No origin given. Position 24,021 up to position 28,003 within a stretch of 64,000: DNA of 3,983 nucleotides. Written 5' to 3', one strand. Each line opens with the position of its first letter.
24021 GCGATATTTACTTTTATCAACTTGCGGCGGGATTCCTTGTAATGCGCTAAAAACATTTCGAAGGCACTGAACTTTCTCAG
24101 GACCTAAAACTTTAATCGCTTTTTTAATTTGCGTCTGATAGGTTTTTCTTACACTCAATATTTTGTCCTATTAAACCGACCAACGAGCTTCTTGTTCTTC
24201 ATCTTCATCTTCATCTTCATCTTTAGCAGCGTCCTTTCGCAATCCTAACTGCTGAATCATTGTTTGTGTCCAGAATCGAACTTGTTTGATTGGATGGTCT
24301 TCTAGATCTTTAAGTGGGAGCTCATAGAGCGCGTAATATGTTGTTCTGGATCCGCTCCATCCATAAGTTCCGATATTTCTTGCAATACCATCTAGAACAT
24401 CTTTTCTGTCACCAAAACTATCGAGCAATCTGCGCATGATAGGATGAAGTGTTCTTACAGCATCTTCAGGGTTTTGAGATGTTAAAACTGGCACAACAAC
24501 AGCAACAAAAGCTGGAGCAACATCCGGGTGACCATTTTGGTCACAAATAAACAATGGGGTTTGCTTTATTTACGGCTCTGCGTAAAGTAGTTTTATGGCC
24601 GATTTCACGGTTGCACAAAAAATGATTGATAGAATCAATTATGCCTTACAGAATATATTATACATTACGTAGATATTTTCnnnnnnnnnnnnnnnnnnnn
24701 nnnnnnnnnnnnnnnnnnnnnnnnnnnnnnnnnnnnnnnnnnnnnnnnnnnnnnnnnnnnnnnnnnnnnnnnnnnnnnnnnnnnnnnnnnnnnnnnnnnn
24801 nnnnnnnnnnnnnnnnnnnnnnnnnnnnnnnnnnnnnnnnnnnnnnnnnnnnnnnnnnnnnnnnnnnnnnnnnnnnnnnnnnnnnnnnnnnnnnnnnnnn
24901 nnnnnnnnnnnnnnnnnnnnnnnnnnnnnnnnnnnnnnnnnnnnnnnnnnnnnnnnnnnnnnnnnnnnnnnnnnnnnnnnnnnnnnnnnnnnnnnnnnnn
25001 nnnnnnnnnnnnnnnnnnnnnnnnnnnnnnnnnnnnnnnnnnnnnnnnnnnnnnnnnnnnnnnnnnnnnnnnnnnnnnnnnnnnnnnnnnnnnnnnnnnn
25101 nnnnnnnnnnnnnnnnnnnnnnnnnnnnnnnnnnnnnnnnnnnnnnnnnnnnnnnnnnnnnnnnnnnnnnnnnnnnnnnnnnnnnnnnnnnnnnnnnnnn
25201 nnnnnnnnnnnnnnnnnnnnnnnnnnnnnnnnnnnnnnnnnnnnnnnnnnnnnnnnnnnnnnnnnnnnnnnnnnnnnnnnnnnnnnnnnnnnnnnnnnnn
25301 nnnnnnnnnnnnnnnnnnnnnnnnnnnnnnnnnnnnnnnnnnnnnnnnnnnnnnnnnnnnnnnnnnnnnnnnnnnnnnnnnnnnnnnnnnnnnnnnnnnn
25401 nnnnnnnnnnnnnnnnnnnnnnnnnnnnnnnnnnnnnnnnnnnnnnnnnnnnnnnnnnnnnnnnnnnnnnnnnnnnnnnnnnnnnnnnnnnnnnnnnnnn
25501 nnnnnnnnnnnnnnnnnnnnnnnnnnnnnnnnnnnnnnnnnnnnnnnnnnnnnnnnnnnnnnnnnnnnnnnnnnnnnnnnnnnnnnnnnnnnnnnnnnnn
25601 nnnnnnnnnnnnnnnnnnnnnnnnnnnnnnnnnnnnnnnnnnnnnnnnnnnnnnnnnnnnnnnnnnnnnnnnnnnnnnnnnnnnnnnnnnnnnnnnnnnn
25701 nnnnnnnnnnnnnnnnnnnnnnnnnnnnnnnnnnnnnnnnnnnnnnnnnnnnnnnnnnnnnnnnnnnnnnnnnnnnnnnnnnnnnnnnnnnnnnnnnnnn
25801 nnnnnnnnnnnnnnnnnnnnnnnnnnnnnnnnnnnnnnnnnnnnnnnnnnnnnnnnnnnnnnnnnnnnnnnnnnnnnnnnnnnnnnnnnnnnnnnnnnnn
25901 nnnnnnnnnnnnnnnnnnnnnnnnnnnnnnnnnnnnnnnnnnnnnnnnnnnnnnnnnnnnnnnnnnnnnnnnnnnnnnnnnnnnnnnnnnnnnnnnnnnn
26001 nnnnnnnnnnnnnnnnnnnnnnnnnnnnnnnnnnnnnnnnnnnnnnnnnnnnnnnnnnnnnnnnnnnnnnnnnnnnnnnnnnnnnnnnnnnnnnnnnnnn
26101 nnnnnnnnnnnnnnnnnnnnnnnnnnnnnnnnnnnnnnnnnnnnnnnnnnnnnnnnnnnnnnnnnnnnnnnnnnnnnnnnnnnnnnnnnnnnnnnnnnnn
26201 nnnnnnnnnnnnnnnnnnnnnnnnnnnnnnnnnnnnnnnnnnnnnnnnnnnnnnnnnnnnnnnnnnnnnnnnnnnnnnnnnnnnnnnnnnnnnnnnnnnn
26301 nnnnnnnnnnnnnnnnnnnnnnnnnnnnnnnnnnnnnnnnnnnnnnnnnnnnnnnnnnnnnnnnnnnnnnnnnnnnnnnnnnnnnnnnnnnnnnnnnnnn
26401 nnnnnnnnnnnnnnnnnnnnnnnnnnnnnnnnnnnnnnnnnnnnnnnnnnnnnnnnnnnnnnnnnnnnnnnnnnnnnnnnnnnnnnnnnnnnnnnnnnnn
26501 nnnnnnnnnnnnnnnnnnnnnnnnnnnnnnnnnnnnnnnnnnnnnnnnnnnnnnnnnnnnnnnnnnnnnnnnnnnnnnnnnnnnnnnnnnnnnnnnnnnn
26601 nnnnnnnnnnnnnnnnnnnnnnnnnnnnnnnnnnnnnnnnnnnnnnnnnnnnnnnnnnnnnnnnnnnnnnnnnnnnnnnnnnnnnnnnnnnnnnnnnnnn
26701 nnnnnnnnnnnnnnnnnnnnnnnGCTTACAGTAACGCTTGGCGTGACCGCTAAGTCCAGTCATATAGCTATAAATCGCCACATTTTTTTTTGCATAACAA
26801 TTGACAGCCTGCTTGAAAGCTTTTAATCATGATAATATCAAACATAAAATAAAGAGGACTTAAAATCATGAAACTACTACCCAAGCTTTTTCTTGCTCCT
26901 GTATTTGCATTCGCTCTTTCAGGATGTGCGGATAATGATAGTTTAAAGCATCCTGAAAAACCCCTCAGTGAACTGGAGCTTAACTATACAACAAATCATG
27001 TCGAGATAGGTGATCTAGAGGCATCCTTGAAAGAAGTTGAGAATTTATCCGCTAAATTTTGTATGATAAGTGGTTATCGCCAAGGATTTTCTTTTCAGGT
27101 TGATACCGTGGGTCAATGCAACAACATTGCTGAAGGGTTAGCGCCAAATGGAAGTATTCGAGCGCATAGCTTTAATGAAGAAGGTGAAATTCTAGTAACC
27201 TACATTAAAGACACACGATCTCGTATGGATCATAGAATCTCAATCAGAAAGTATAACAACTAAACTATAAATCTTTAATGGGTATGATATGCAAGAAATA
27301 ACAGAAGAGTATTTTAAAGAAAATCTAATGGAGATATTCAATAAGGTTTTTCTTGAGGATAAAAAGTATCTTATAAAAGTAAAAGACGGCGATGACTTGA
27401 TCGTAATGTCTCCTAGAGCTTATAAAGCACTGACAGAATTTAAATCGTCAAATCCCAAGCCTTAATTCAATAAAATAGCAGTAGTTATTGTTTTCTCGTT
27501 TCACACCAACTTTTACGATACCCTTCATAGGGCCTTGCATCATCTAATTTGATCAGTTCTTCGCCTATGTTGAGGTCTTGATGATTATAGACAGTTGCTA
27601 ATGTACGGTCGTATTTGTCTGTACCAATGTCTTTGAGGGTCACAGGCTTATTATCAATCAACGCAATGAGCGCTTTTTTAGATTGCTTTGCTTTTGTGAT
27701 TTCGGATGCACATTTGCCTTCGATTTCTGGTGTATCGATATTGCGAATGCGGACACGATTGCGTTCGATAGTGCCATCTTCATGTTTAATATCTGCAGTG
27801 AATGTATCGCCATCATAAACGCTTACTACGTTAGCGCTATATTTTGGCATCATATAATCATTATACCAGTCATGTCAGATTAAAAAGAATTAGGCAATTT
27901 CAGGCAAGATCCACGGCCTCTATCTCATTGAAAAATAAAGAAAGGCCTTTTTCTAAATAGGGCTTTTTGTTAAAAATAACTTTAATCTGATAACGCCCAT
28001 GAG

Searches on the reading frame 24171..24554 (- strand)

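Call 75: search_protein_families(library=padloc, proteins=[window:24171-24554:-], max_evalue=0.001)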
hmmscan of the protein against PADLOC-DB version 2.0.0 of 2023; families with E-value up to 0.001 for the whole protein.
window:24171-24554:- (127 aa): 1 family
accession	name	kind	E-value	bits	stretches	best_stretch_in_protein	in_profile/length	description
PDLC03991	PD-Lambda-4_A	-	1.2e-07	27.8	1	4-124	1163-1281/1283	-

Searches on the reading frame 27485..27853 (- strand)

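Call 3: search_protein_families(library=pfam, proteins=[window:27485-27853:-], max_evalue=0.01)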
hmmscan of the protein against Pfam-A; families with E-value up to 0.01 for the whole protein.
window:27485-27853:- (122 aa): 1 family
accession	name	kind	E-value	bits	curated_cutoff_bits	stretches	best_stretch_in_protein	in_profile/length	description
PF00565.23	SNase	-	1.3e-10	42.2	21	1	33-114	1-82/107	Staphylococcal nuclease homologue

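Call 74: search_protein_families(library=phrogs, proteins=[window:27485-27853:-], max_evalue=0.001)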
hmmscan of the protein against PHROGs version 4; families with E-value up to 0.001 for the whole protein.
window:27485-27853:- (122 aa): 3 families
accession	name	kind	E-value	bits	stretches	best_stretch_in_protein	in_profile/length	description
phrog_452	-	DNA, RNA and nucleotide metabolism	3.4e-19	70.4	1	5-120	69-188/201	endonuclease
phrog_8809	-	unknown function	2.4e-13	49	1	5-114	1099-1209/2317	-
phrog_18798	-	unknown function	2.4e-07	32.1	1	2-95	2-92/124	-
